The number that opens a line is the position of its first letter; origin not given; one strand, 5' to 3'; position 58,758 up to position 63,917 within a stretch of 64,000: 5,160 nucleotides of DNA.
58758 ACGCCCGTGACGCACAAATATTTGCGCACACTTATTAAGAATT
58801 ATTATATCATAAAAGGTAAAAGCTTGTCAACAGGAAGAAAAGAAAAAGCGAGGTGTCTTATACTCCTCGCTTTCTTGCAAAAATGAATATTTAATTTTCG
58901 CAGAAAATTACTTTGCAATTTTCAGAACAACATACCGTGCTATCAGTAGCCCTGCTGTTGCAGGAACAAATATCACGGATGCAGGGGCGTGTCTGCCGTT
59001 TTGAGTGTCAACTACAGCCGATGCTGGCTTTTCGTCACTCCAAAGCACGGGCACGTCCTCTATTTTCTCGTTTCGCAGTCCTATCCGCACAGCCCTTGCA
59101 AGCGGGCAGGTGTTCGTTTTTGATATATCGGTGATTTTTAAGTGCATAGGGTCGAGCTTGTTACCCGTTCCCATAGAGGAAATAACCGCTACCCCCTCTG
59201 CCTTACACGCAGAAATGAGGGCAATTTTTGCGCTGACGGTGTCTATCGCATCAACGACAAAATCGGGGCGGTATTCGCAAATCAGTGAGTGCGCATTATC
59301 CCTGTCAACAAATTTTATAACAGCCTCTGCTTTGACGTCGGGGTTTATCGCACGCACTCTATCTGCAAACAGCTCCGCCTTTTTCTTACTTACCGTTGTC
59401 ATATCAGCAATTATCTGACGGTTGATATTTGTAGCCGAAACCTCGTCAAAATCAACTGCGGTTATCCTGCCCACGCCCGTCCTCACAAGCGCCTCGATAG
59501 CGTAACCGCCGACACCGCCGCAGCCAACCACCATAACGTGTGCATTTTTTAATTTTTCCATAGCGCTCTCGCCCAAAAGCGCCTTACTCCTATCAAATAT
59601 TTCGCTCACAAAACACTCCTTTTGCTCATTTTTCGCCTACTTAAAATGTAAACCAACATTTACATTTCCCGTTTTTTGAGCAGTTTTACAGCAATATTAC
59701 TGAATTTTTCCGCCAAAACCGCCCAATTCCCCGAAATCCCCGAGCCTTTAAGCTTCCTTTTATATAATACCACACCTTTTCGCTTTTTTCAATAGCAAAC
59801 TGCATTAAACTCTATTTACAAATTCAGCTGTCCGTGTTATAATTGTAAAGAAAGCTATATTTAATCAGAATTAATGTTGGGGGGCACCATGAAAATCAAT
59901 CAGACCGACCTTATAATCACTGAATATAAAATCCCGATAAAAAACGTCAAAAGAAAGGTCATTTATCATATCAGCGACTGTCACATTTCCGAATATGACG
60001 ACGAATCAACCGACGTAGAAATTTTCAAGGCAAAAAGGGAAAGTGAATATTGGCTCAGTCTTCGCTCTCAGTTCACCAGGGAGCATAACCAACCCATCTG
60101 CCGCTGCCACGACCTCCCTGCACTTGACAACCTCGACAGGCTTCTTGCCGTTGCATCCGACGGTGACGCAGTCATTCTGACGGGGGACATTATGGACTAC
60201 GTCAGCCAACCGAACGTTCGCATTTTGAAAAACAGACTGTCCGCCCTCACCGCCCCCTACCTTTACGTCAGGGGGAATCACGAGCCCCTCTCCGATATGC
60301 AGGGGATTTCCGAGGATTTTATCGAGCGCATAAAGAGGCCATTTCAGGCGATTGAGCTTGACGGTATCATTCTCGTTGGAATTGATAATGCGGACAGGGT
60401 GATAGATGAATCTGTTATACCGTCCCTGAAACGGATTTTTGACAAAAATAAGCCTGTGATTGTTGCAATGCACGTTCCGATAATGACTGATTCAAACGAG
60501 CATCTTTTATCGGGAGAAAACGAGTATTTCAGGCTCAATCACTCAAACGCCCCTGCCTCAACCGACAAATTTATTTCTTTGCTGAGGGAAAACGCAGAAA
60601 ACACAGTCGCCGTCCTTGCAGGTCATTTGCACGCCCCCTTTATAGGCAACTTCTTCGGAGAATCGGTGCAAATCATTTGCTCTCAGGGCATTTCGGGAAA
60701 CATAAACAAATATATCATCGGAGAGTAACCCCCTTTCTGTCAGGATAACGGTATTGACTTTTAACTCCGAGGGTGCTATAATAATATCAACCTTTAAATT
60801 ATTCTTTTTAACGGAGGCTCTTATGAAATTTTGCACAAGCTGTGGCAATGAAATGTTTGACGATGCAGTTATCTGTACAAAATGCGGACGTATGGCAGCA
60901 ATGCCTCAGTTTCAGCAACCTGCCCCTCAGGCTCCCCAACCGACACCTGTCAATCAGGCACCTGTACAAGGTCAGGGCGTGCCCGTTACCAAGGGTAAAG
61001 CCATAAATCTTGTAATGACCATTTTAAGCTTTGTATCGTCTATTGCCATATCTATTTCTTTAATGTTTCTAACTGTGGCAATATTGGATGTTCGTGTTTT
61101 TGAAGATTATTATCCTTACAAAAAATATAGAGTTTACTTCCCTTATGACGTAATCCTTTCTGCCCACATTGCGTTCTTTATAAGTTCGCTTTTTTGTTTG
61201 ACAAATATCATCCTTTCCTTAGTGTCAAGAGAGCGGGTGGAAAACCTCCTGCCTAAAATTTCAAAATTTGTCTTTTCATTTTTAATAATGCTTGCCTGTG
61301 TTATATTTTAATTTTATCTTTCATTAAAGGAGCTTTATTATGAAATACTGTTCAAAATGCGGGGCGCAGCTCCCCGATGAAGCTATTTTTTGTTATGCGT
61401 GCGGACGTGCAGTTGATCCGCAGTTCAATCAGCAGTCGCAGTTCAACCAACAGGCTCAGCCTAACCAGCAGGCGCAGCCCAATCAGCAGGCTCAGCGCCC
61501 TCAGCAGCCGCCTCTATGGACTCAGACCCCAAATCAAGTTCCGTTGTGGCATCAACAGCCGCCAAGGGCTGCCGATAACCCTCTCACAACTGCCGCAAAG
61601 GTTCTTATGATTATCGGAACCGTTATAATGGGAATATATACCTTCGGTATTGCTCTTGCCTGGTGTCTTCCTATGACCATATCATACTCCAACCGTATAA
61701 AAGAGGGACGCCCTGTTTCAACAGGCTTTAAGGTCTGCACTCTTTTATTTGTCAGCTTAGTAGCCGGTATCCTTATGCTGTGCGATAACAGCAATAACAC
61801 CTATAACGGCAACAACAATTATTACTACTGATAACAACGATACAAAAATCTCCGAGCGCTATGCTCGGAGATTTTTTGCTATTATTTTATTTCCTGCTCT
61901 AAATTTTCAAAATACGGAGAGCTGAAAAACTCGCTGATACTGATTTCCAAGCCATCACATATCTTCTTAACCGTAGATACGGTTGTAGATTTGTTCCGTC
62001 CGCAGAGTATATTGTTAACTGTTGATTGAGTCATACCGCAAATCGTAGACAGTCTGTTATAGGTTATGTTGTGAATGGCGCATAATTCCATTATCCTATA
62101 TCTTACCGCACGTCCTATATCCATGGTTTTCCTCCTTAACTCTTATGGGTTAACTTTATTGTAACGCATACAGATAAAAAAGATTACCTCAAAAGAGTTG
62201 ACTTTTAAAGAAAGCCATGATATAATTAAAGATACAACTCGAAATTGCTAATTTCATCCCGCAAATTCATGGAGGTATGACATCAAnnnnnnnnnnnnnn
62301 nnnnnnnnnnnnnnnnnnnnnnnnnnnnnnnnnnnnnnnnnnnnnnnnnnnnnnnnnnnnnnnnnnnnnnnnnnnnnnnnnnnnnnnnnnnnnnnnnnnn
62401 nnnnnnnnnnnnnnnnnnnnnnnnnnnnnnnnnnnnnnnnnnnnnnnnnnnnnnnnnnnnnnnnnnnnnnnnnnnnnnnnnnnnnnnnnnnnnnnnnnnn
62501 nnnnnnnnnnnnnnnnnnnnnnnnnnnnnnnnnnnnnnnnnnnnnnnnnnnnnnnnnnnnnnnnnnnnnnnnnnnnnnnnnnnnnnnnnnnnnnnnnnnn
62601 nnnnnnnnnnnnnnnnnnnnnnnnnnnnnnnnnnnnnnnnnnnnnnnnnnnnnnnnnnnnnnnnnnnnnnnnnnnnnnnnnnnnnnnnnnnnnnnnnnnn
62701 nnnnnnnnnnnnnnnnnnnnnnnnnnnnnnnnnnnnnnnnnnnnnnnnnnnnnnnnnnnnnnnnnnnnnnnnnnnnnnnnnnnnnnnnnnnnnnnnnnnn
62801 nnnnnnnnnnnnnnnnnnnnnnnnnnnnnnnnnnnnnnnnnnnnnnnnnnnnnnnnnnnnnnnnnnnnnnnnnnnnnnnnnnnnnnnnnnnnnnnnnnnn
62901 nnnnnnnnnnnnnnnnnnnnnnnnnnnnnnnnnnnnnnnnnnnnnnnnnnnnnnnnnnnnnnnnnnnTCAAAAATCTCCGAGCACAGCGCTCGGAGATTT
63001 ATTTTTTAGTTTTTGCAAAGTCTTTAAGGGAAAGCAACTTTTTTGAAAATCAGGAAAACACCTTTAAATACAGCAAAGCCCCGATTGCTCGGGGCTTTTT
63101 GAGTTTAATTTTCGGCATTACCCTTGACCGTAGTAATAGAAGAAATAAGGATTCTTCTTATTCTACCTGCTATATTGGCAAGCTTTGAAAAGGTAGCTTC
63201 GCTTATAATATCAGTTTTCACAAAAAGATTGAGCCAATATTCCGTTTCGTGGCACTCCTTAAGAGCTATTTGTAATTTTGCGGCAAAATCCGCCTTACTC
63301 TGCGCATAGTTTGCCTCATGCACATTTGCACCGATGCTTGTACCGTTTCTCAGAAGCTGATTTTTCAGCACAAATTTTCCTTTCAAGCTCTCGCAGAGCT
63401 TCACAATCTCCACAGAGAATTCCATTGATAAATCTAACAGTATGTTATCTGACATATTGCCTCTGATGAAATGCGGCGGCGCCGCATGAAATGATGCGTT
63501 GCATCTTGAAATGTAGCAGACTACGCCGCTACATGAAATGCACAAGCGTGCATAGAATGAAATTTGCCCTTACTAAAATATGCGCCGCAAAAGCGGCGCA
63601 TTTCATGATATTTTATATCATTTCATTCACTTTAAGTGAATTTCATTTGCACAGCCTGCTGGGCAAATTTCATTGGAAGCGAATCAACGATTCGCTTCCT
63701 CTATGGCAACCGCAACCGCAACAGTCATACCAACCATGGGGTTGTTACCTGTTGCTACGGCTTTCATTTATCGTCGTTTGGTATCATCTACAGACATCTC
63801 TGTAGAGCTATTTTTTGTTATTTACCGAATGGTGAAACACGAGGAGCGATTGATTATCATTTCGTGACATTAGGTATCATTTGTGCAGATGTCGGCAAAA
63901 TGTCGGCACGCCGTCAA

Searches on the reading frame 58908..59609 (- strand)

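Call 44: search_protein_families(library=pfam, proteins=[window:58908-59609:-], max_evalue=0.01)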
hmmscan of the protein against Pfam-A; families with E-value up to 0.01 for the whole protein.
window:58908-59609:- (233 aa): 4 families
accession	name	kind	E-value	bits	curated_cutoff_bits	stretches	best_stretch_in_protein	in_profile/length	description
PF00899.27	ThiF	-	1.1e-40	139.8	28.1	1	10-155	6-151/238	ThiF family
PF03435.24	Sacchrp_dh_NADP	-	1.4e-05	25.8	25.1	1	25-144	1-97/129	Saccharopine dehydrogenase NADP binding domain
PF01262.27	AlaDh_PNT_C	-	0.00069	19.5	23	1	19-87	25-92/214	Alanine dehydrogenase/PNT, C-terminal domain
PF01488.26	Shikimate_DH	-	0.0041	17.6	24.3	1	13-66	3-56/138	Shikimate / quinate 5-dehydrogenase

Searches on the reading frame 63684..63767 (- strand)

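Call 44: search_protein_families(library=pfam, proteins=[window:63684-63767:-], max_evalue=0.01)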
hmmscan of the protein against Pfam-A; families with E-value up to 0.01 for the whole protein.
window:63684-63767:- (27 aa): 1 family
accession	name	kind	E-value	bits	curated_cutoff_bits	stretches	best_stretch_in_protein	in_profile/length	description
PF14057.11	GGGtGRT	-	2.8e-05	23.7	27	1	2-25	304-327/327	GGGtGRT protein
